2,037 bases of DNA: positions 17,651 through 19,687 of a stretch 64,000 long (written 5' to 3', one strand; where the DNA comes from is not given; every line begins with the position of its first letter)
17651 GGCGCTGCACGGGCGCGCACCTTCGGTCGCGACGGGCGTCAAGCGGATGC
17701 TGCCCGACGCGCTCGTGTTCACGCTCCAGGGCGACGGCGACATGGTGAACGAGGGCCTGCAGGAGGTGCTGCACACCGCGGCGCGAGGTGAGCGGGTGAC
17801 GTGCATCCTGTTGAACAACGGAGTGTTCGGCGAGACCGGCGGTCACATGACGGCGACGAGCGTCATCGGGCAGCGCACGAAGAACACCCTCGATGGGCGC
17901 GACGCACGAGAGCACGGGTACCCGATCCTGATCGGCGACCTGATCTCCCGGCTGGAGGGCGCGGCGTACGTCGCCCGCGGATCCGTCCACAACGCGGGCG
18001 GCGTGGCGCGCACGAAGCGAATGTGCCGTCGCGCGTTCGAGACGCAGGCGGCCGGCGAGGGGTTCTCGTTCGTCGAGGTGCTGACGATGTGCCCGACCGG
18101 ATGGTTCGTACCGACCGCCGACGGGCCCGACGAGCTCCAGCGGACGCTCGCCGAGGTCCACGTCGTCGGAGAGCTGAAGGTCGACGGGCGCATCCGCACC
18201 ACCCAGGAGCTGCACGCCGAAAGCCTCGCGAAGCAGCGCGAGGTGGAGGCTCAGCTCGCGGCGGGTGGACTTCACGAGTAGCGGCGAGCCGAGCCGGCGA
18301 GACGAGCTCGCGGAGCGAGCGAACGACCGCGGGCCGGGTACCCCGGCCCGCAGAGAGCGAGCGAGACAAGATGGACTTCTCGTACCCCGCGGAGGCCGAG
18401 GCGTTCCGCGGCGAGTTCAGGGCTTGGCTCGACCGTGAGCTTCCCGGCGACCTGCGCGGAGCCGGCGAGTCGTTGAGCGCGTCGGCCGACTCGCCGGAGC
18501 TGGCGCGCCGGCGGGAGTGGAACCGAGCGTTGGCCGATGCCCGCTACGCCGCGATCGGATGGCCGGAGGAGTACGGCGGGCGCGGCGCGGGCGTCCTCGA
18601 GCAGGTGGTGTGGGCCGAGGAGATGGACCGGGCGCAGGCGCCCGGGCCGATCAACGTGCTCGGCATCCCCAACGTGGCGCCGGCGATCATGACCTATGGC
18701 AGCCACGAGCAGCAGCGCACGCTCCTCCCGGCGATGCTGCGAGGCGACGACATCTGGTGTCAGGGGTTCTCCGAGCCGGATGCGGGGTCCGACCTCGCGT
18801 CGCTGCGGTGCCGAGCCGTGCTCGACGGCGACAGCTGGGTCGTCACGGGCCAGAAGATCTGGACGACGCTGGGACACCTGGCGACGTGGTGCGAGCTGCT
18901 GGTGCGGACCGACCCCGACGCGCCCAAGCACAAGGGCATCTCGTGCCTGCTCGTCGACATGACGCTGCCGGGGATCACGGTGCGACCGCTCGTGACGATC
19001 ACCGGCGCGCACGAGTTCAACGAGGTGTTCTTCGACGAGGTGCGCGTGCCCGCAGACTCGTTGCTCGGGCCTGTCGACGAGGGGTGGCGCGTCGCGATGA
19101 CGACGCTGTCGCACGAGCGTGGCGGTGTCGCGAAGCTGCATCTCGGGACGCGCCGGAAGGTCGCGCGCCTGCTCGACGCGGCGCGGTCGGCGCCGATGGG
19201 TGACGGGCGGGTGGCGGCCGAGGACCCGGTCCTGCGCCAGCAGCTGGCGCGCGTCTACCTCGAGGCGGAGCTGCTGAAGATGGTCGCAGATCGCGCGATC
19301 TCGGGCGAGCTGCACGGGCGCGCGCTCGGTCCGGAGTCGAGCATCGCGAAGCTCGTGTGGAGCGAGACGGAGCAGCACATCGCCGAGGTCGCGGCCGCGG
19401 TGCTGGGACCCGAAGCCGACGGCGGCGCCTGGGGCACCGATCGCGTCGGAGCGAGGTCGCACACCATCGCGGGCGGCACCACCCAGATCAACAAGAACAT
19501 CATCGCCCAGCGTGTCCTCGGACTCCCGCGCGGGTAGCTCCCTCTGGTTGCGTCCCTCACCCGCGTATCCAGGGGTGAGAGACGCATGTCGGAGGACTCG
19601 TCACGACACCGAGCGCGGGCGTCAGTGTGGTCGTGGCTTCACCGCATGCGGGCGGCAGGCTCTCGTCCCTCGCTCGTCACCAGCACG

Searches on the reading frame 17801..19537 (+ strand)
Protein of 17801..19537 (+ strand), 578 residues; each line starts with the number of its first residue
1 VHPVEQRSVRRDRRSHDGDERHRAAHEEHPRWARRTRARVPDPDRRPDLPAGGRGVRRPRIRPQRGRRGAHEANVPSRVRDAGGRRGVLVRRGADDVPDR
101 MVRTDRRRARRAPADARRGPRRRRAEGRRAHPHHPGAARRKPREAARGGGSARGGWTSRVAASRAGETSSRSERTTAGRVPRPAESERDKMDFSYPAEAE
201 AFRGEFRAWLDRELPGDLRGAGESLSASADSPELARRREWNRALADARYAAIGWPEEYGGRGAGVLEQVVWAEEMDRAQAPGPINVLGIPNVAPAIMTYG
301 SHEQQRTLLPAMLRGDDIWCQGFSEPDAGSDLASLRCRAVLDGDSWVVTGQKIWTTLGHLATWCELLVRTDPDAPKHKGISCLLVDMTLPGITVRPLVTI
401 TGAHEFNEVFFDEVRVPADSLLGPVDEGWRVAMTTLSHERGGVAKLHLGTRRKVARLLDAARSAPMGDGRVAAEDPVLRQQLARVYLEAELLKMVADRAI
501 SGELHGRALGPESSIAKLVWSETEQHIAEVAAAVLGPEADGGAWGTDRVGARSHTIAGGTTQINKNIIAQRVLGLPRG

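Call 4: search_protein_families(library=pfam, proteins=[window:17801-19537:+], max_evalue=0.01)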
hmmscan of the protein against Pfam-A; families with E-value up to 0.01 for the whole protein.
window:17801-19537:+ (578 aa): 3 families
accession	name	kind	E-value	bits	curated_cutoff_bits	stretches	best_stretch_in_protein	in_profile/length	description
PF00441.29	Acyl-CoA_dh_1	-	3.2e-23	83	22.4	1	427-573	2-150/150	Acyl-CoA dehydrogenase, C-terminal domain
PF02770.24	Acyl-CoA_dh_M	-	2e-19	70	33.3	1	320-414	1-97/97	Acyl-CoA dehydrogenase, middle domain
PF02771.21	Acyl-CoA_dh_N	-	6.9e-16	59.1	22.9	1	198-316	3-113/113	Acyl-CoA dehydrogenase, N-terminal domain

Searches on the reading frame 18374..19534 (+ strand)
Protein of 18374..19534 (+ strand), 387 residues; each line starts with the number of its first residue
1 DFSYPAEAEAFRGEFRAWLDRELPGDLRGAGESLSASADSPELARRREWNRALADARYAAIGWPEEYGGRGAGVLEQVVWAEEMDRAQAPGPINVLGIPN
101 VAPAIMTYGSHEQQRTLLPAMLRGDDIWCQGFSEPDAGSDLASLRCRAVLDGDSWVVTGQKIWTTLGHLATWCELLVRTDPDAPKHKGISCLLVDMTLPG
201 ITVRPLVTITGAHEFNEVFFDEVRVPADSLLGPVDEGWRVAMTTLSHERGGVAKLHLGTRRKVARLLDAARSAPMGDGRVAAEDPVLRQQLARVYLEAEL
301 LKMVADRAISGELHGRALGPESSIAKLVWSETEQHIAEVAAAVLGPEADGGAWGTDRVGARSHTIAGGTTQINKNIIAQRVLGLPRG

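Call 49: find_related_loci(query=window:18374-19534:+, collection=metagenome_contigs, flank=3500)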
Query window:18374-19534:+ (387 aa) in metagenome_contigs; peptide patterns used: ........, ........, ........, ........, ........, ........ (x = any residue, [..] = any of these).
600 stretches matched a pattern (row limit reached: there are more); 575 encode a relative of the query (tblastn E <= 1e-3); the best 80 are kept; 80 distinct loci.
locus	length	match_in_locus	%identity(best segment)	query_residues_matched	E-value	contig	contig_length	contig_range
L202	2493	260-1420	71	1-387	0e+0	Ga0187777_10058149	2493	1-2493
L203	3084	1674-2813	69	1-386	0e+0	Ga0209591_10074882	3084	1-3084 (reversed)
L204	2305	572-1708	67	1-386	0e+0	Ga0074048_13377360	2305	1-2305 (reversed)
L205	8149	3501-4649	62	1-386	2e-159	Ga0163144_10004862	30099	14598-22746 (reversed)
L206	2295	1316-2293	71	1-326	2e-165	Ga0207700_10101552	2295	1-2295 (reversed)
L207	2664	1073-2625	56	1-386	7e-145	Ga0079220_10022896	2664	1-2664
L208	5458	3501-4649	57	1-386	8e-138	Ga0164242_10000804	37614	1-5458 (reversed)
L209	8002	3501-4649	56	1-386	4e-136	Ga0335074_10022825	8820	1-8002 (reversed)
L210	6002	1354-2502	55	1-386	4e-136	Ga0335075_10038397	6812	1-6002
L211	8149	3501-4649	56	1-386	2e-135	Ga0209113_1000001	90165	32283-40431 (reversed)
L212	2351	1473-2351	67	1-293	1e-143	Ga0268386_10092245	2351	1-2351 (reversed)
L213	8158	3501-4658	56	1-386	9e-135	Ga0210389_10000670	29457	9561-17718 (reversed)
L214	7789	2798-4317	56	1-386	4e-134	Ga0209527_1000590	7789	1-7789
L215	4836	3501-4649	56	1-386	7e-134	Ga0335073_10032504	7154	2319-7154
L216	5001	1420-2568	57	1-386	8e-135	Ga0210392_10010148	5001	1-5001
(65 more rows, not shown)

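Call 52: find_related_loci(query=A3, collection=genome_contigs, flank=4000)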
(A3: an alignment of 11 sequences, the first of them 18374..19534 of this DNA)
Query A3 (387 aa) in genome_contigs; peptide patterns used: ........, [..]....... (x = any residue, [..] = any of these).
600 stretches matched a pattern (row limit reached: there are more); 589 encode a relative of the query (tblastn E <= 1e-3); the best 80 are kept; 80 distinct loci.
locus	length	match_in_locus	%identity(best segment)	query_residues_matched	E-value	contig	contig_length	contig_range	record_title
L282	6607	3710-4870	68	1-387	8e-176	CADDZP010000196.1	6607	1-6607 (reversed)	Actinobacteria bacterium isolate 24 genome assembly, contig: NODE_9104_length_6607_cov_7.342747, whole genome shotgun se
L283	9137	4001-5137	68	1-386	2e-172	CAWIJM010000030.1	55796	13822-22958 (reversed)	MAG: uncultured Actinomycetes bacterium isolate MFD04944.bin.2.40 genome assembly, contig: contig_85327, whole genome sh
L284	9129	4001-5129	68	1-378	2e-163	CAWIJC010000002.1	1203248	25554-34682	MAG: uncultured Actinomycetes bacterium isolate MFD04944.bin.2.143 genome assembly, contig: contig_20251, whole genome s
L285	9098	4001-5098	57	11-384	6e-132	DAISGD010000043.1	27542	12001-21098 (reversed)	MAG TPA_asm: Acidimicrobiales bacterium isolate CTOTU41480 NODE_1288_length_27542_cov_9.026776, whole genome shotgun seq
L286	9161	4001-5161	54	7-386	4e-126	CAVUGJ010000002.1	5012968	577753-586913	MAG: uncultured Microthrixaceae bacterium isolate MFD04967.bin.2.129 genome assembly, contig: contig_5450, whole genome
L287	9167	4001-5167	51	1-386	2e-118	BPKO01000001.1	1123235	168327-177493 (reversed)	MAG: Candidatus Tectomicrobia bacterium KatS3mg131 DNA, contig_17984, whole genome shotgun sequence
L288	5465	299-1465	46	1-387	1e-115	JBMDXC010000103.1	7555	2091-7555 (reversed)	MAG: Candidatus Entotheonellaceae bacterium isolate FBaNitSoil1_14 FBaNitSoil1_contig103, whole genome shotgun sequence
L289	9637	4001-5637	50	5-386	2e-115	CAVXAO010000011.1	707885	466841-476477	MAG: uncultured Solirubrobacterales bacterium isolate MFD05377.bin.1.127 genome assembly, contig: contig_44250, whole ge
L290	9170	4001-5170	48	1-386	3e-115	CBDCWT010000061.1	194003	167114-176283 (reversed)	MAG: Pirellulaceae bacterium isolate 484d33e6-743c-4544-9e23-d9dd82aab886 genome assembly, contig: contig_61, whole geno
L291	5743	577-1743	46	1-386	3e-115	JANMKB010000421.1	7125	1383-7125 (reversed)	MAG: Blastocatellia bacterium isolate OTE_64_metabat_263 OTE_64_k141_1537925, whole genome shotgun sequence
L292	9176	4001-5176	46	1-386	2e-114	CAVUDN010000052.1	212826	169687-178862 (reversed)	MAG: uncultured Acidobacteriota bacterium isolate MFD05377.bin.3.303 genome assembly, contig: contig_86472, whole genome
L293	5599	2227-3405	47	1-385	1e-114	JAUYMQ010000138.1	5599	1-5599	MAG: Deltaproteobacteria bacterium isolate C24_metabat.bin.90 C24_k141_597406, whole genome shotgun sequence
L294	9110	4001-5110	51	11-386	5e-114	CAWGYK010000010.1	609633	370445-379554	MAG: uncultured Acidimicrobiaceae bacterium isolate MFD01716.bin.3.63 genome assembly, contig: contig_6639, whole genome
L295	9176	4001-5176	46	1-386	1e-113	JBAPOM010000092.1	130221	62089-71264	MAG: Candidatus Acidiferrales bacterium isolate MFD01260_ilm_asm_bin34 k127_173642, whole genome shotgun sequence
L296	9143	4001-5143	47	1-386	1e-113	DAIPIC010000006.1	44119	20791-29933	MAG TPA_asm: Solirubrobacteraceae bacterium isolate CTOTU3112 NODE_74_length_44119_cov_4.917416, whole genome shotgun se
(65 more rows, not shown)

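Call 79: search_protein_families(library=pfam, proteins=[L283:5150-6565:-, L283:6579-7883:-], max_evalue=0.001)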
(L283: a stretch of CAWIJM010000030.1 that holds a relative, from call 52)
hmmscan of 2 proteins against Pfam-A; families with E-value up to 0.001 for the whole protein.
L283:5150-6565:- (471 aa): 2 families
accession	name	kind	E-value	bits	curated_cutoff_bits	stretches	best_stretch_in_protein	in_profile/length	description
PF01565.28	FAD_binding_4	-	1.3e-26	93.4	26.4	1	48-182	1-138/139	FAD binding domain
PF08031.17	BBE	-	2e-11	44.1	20.6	1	421-467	1-45/45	Berberine and berberine like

L283:6579-7883:- (434 aa): 4 families
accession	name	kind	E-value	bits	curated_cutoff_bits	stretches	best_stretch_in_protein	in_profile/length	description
PF00441.29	Acyl-CoA_dh_1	-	2.4e-31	109.4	22.4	1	249-397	4-150/150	Acyl-CoA dehydrogenase, C-terminal domain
PF02770.24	Acyl-CoA_dh_M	-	1.1e-20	74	33.3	1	136-213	1-78/97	Acyl-CoA dehydrogenase, middle domain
PF02771.21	Acyl-CoA_dh_N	-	1.7e-11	44.9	22.9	1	13-131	5-112/113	Acyl-CoA dehydrogenase, N-terminal domain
PF08028.16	Acyl-CoA_dh_2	-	0.00017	22.3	22.7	1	262-367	2-115/134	Acyl-CoA dehydrogenase, C-terminal domain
